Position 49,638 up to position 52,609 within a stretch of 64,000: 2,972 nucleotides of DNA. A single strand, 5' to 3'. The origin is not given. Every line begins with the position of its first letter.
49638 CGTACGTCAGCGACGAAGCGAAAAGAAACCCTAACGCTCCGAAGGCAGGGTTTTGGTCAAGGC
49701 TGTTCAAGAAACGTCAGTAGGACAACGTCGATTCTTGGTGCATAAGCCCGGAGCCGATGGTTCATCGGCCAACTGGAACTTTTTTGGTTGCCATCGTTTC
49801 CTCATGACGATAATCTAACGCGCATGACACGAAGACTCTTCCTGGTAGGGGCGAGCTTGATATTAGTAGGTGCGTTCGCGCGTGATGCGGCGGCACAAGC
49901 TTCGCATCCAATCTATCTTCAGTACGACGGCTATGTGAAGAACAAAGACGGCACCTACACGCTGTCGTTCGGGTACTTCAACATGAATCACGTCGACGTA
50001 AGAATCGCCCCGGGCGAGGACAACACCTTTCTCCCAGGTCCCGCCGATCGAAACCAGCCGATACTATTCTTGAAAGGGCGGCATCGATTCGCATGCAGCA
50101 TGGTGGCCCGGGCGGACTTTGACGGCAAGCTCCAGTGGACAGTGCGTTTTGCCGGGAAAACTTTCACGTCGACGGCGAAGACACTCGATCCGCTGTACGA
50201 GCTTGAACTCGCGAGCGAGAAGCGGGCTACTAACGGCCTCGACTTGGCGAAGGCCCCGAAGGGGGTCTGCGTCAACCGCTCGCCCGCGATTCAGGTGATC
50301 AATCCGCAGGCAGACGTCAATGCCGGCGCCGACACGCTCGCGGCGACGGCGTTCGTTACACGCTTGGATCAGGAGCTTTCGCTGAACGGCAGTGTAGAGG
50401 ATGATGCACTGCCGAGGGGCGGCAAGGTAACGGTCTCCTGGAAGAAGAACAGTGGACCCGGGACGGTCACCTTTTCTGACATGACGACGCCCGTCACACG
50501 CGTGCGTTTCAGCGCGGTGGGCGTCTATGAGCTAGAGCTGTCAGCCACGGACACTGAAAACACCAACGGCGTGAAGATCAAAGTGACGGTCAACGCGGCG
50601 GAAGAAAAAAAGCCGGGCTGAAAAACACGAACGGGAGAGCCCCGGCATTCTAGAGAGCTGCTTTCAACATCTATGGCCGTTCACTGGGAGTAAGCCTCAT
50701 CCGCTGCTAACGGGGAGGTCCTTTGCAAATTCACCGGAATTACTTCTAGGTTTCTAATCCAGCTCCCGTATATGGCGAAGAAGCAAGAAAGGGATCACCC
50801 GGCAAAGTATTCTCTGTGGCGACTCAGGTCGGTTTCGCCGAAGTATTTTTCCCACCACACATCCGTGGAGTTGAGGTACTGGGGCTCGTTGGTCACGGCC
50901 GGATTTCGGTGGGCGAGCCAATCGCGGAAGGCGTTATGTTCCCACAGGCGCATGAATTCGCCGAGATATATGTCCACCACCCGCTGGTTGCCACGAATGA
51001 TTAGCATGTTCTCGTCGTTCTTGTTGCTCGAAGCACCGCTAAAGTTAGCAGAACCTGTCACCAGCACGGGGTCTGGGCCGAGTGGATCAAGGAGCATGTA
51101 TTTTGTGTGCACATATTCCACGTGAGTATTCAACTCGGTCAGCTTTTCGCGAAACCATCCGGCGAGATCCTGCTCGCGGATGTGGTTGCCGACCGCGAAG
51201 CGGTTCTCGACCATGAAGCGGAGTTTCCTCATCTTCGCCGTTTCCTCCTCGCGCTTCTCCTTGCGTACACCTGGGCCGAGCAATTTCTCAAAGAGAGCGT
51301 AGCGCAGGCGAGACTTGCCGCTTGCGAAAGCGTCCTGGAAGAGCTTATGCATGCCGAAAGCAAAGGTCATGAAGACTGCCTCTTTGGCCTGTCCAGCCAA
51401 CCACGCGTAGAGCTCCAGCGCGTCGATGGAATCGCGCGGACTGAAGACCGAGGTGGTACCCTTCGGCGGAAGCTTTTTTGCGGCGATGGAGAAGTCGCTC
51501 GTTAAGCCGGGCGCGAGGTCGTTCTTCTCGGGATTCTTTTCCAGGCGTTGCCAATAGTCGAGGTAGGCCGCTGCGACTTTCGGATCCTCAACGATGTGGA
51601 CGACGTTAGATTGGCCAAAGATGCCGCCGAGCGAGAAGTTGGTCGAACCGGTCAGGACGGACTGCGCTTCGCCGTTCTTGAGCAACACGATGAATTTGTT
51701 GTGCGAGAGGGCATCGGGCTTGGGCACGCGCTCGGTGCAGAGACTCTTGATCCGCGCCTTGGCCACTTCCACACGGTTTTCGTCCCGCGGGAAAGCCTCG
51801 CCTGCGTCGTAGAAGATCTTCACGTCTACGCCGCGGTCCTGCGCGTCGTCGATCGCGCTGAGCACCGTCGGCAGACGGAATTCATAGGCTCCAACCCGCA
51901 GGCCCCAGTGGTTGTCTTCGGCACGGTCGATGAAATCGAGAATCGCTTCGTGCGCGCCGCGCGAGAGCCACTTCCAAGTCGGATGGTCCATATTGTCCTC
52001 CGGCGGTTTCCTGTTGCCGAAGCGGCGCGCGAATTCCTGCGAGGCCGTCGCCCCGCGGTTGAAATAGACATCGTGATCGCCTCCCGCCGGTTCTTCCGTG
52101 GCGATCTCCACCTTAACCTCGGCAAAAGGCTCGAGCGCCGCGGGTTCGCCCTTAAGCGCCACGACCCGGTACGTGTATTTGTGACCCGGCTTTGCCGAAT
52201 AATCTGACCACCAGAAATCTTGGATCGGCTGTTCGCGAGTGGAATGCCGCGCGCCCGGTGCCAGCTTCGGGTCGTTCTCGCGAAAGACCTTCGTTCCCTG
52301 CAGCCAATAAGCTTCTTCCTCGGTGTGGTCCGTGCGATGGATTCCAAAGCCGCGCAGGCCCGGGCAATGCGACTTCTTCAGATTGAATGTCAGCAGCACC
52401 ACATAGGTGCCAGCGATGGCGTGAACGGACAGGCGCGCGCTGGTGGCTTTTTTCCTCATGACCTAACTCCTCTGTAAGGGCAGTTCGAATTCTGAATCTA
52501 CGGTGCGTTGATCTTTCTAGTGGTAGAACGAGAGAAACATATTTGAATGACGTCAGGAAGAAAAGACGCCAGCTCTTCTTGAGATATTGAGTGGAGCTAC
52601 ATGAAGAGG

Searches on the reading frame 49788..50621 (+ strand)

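Call 36: search_protein_families(library=pfam, proteins=[window:49788-50621:+], max_evalue=0.001)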
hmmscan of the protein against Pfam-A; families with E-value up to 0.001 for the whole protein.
window:49788-50621:+ (277 aa): 2 families
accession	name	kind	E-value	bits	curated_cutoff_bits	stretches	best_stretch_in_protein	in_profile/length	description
PF22352.2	K319L-like_PKD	-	2.6e-07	31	27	1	190-268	7-84/84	K319L-like, PKD domain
PF00801.26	PKD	-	0.00057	20.3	23.5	1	190-268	10-80/80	PKD domain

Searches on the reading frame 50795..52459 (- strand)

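Call 36: search_protein_families(library=pfam, proteins=[window:50795-52459:-], max_evalue=0.001)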
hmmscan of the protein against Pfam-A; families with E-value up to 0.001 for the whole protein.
window:50795-52459:- (554 aa): 3 families
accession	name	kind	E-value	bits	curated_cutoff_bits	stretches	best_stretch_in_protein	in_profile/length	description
PF13091.12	PLDc_2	-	9.8e-21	74.4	27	2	175-305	3-130/132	PLD-like domain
PF09565.16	RE_NgoFVII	-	0.00064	19.5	23.8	0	252-309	93-151/162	NgoFVII restriction endonuclease N-terminal PLD domain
PF12399.14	BCA_ABC_TP_C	-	0.00092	19.2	25.5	0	488-501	11-24/27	Branched-chain amino acid ATP-binding cassette transporter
